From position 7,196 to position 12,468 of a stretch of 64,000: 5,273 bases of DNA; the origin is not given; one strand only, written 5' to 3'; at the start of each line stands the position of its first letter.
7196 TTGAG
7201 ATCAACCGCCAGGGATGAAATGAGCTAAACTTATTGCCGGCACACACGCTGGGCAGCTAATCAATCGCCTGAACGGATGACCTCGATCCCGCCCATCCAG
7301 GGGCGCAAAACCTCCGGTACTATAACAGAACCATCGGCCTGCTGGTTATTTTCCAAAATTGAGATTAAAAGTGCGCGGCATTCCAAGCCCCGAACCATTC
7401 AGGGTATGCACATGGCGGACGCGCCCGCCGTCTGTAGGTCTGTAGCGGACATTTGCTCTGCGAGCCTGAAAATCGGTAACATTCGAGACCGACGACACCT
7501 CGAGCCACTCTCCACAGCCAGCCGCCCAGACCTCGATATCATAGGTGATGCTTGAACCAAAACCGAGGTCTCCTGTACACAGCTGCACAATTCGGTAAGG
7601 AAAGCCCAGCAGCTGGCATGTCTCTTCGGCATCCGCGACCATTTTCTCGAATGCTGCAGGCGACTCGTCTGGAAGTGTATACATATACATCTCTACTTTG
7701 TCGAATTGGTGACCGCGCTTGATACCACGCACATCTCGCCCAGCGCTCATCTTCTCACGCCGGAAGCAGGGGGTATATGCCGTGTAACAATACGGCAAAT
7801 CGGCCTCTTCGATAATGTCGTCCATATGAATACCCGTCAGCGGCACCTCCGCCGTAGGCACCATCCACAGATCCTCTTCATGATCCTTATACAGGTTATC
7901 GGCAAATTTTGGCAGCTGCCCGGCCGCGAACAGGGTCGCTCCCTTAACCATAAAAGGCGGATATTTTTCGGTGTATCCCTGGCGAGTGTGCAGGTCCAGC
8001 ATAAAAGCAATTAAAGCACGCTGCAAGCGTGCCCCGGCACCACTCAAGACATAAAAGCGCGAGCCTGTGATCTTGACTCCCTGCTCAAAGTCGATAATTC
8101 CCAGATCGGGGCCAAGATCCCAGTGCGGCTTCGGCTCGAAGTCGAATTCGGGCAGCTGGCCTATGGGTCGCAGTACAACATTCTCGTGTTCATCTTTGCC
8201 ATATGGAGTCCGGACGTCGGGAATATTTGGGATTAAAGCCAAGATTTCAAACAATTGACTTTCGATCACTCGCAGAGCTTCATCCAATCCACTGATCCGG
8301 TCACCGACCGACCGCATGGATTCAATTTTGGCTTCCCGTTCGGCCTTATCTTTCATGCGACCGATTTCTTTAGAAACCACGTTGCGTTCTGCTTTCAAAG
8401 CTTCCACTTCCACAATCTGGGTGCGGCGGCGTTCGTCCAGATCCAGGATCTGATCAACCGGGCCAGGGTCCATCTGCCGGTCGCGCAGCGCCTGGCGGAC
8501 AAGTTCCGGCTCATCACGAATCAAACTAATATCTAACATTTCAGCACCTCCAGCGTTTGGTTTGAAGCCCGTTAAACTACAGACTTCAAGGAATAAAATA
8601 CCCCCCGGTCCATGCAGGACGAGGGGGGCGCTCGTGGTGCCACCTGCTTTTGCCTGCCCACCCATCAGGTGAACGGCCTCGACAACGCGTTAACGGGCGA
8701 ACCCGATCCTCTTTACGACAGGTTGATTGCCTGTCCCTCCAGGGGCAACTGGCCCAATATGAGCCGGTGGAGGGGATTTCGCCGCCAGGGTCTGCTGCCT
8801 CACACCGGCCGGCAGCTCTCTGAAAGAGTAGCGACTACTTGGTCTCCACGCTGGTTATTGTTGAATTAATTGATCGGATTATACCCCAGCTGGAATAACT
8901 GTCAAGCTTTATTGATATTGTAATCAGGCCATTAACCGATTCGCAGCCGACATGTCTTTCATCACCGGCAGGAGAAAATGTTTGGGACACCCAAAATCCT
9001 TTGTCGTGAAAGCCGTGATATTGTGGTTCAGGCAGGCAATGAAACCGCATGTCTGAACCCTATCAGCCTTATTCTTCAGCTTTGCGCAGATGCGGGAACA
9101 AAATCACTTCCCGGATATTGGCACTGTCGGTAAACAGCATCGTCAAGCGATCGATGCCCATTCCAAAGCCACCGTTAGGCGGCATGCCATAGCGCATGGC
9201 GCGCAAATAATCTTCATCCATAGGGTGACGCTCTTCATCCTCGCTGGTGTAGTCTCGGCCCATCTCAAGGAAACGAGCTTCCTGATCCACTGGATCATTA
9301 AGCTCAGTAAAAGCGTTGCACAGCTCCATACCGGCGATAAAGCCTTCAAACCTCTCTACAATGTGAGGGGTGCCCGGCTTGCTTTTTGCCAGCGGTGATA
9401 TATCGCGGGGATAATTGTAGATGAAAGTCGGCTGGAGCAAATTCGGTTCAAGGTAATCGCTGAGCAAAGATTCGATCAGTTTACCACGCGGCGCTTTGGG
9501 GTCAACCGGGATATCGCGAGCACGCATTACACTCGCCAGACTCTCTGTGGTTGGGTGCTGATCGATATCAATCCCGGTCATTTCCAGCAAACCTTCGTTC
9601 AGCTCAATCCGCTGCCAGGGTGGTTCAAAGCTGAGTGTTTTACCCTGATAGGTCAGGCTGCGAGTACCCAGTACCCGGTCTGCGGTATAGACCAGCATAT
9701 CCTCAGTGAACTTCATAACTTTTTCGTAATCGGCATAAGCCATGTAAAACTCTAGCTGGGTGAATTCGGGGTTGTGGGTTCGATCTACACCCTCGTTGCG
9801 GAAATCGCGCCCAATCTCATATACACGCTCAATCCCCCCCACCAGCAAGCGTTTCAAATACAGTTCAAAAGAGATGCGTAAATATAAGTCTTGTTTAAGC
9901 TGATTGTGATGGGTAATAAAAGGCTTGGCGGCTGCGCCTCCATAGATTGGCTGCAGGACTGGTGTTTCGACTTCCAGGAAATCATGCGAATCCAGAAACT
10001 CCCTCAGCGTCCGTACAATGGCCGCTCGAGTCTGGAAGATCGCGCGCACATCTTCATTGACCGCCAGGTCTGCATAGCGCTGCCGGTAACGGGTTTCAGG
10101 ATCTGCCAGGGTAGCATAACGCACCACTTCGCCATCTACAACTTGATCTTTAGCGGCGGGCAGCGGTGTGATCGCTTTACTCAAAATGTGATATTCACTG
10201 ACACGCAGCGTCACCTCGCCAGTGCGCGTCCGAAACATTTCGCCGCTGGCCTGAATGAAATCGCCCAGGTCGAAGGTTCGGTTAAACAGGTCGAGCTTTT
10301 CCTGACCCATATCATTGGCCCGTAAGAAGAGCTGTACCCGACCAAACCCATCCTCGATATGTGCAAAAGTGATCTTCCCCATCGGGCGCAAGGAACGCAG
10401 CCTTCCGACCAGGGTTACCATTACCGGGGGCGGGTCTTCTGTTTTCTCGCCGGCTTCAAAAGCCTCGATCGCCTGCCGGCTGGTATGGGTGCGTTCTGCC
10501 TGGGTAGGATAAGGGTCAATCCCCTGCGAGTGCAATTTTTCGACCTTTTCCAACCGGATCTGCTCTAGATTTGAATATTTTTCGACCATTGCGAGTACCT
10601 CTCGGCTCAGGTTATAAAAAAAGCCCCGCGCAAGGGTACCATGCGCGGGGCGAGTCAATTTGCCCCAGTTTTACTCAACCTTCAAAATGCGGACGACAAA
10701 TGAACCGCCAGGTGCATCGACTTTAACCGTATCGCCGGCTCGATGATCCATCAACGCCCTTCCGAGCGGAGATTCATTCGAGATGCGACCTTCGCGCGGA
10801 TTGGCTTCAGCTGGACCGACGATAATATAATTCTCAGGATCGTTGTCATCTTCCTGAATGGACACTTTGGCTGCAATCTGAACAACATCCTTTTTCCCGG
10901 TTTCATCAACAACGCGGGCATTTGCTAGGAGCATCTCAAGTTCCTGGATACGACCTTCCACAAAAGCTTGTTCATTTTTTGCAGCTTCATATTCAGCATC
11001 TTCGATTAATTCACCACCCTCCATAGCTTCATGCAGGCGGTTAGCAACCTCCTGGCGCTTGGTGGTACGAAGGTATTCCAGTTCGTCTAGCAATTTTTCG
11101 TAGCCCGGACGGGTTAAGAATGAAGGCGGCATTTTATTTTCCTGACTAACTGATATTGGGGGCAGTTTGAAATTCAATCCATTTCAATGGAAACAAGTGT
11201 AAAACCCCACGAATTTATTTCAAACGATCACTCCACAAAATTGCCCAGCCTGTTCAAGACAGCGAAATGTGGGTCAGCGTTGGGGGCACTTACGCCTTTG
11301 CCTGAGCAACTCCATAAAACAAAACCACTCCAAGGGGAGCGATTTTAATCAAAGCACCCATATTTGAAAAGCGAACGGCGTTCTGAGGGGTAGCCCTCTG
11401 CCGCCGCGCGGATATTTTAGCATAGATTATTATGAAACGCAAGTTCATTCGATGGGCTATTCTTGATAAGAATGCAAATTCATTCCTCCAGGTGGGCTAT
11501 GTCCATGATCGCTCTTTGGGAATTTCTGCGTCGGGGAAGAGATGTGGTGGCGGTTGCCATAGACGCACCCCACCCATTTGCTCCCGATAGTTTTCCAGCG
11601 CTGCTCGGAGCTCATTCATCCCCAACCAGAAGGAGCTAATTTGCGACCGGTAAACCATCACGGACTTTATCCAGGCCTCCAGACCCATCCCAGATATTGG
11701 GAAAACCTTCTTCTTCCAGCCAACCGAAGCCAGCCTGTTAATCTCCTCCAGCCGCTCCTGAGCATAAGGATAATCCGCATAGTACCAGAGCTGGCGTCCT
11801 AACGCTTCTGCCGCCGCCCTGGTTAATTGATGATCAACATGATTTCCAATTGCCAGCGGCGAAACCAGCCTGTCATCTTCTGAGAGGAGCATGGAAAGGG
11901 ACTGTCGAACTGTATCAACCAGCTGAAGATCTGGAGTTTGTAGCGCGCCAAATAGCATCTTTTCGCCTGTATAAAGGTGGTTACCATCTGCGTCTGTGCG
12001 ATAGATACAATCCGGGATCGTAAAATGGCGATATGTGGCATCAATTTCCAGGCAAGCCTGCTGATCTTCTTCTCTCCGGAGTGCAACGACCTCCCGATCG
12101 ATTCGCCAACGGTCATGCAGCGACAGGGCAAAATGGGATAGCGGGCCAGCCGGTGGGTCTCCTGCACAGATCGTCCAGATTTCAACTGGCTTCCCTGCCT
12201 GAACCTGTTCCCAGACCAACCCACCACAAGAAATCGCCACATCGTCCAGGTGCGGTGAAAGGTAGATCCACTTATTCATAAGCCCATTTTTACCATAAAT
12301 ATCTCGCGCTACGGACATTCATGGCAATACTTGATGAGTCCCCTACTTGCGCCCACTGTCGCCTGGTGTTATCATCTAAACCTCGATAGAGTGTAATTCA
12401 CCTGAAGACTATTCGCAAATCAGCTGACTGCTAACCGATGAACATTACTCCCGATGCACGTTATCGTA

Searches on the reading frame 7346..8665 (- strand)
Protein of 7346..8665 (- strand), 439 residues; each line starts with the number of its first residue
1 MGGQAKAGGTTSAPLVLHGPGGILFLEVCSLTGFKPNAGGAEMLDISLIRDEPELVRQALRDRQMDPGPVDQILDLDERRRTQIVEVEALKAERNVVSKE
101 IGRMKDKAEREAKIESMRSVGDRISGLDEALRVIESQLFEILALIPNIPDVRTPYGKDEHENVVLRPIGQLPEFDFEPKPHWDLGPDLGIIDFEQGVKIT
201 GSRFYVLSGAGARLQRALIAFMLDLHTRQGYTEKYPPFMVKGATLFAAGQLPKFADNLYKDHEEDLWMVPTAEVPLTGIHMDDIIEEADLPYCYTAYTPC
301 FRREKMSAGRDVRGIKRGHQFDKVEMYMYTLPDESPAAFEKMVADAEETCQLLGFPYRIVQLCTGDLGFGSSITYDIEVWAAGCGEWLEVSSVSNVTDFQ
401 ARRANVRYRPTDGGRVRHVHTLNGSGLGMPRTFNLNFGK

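Call 49: search_protein_families(library=pfam, max_evalue=0.00001, proteins=[window:7346-8665:-])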
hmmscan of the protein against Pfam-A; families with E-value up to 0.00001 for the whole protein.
window:7346-8665:- (439 aa): 2 families
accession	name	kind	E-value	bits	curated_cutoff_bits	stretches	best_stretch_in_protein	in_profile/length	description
PF00587.30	tRNA-synt_2b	-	8.6e-32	111.1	29.3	1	260-433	5-172/179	tRNA synthetase class II core domain (G, H, P, S and T)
PF02403.27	Seryl_tRNA_N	-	5.9e-30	104.1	28.2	1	43-149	1-108/108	Seryl-tRNA synthetase N-terminal domain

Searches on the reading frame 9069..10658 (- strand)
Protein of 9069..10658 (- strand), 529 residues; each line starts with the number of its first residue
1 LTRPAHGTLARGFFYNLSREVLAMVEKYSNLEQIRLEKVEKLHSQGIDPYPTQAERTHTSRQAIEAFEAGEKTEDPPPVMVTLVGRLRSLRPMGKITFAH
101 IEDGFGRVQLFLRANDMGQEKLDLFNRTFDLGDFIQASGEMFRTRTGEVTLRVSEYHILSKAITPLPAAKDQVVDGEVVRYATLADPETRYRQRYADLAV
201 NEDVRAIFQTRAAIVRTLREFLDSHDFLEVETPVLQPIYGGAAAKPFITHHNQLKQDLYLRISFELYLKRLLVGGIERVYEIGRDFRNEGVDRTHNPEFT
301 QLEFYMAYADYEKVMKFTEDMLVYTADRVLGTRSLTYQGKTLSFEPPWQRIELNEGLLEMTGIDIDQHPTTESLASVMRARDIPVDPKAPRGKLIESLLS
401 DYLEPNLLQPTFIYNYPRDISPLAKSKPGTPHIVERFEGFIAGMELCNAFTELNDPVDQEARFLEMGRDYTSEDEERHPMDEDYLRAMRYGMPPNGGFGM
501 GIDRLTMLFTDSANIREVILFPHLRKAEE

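Call 49: search_protein_families(library=pfam, max_evalue=0.00001, proteins=[window:9069-10658:-])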
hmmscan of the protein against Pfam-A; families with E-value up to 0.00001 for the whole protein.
window:9069-10658:- (529 aa): 3 families
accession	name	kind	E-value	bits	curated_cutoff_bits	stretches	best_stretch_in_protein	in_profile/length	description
PF00152.25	tRNA-synt_2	-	1.4e-93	313.8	25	1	187-524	2-307/308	tRNA synthetases class II (D, K and N)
PF01336.31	tRNA_anti-codon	-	1.2e-13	51.2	27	1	81-159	1-75/75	OB-fold nucleic acid binding domain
PF01409.25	tRNA-synt_2d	-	2.1e-08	34.4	19.8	0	278-310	104-136/246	tRNA synthetases class II core domain (F)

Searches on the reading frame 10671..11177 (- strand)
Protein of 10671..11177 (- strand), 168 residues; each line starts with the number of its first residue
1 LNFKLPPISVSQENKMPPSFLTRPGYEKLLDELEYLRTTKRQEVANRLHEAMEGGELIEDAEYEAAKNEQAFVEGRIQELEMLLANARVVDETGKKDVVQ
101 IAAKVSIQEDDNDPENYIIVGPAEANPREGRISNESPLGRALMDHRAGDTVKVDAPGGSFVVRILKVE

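Call 49: search_protein_families(library=pfam, max_evalue=0.00001, proteins=[window:10671-11177:-])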
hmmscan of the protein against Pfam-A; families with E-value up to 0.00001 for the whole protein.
window:10671-11177:- (168 aa): 2 families
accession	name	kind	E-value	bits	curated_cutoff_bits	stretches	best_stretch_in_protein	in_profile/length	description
PF03449.20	GreA_GreB_N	-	2.2e-25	89.1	24.5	1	21-89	3-71/71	Transcription elongation factor, N-terminal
PF01272.25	GreA_GreB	-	1.7e-24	86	26.9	1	96-168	3-76/77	Transcription elongation factor, GreA/GreB, C-term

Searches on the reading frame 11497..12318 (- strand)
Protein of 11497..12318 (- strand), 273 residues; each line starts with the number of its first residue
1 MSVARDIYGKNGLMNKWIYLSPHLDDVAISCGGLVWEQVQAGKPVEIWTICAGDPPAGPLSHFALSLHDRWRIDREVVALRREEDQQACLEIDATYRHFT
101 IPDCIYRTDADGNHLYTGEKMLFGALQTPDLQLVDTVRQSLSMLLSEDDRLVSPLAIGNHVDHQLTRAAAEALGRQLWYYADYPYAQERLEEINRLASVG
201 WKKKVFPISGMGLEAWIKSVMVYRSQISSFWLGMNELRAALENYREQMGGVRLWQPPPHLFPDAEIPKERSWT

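Call 49: search_protein_families(library=pfam, max_evalue=0.00001, proteins=[window:11497-12318:-])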
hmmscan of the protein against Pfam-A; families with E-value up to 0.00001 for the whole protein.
window:11497-12318:- (273 aa): 1 family
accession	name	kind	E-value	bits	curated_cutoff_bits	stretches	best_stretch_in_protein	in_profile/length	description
PF02585.22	PIG-L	-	1.8e-11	45.1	28.2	1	20-171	3-126/129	GlcNAc-PI de-N-acetylase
